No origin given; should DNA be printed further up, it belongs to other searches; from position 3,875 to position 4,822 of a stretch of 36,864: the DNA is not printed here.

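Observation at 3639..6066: AT-rich accessory island between the lysis cassette and integrase: a five-gene - strand cassette plus a convergent gene, with no recognisable functions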

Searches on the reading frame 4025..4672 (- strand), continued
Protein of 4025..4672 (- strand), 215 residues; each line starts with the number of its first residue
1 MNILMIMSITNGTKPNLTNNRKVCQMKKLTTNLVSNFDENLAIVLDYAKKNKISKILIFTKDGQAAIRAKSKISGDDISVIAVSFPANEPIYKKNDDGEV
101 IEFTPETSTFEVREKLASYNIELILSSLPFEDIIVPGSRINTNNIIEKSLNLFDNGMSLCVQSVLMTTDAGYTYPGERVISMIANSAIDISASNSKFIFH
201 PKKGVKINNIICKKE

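Call 96: search_protein_families(library=pfam, proteins=[L003:9248-10075:+, L003:11321-11791:-, L003:4507-4911:+, L016:349-1500:+, L016:4581-5336:+, L016:5502-6350:+, L020:425-751:+, L014:3168-5069:+, L014:1211-3235:+, L015:5489-7168:+], max_evalue=0.001)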
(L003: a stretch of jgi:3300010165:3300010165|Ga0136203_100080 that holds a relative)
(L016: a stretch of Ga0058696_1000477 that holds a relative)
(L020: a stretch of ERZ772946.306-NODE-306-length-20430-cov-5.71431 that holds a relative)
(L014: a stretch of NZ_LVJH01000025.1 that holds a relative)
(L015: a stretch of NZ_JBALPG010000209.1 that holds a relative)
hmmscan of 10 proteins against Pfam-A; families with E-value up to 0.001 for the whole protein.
L003:9248-10075:+ (275 aa): 0 families

L003:11321-11791:- (156 aa): 0 families

L003:4507-4911:+ (134 aa): 0 families

L016:349-1500:+ (383 aa): 1 family
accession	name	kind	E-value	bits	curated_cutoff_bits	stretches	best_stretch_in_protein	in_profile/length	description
PF18730.6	HEPN_Cthe2314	-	0.00039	20.9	27.1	0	201-255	82-130/174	Cthe_2314-like HEPN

L016:4581-5336:+ (251 aa): 1 family
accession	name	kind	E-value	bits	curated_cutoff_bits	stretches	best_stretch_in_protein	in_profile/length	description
PF23343.2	REP_ORF2-G2P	-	2.2e-16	60.4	27.8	1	81-182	3-95/99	Replication-associated protein ORF2/G2P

L016:5502-6350:+ (282 aa): 2 families
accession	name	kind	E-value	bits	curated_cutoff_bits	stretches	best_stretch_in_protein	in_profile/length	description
PF00239.26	Resolvase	-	1.1e-23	84.4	23.3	1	27-184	1-144/145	Resolvase, N terminal domain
PF07508.19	Recombinase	-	5.8e-10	39.8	21.1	1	208-282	2-87/102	Recombinase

L020:425-751:+ (108 aa): 1 family
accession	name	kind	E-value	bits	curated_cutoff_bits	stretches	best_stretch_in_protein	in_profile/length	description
PF07799.17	DUF1643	-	1.3e-18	67.8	22.5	1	1-79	51-134/134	Protein of unknown function (DUF1643)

L014:3168-5069:+ (633 aa): 1 family
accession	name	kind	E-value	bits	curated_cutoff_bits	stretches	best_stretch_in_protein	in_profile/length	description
PF09823.15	DUF2357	-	2.1e-06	27.6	23.3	1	167-281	71-192/251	Domain of unknown function (DUF2357)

L014:1211-3235:+ (674 aa): 1 family
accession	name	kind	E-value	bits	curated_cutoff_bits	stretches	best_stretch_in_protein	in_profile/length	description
PF07728.20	AAA_5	-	3.7e-06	27.4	22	1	339-497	3-138/139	AAA domain (dynein-related subfamily)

L015:5489-7168:+ (559 aa): 1 family
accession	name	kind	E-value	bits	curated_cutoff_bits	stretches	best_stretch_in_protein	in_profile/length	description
PF06048.17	DUF927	-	3.5e-44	152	22.6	1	51-311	17-281/284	Domain of unknown function (DUF927)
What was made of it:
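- A serine recombinase with a Rep protein (call 96).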
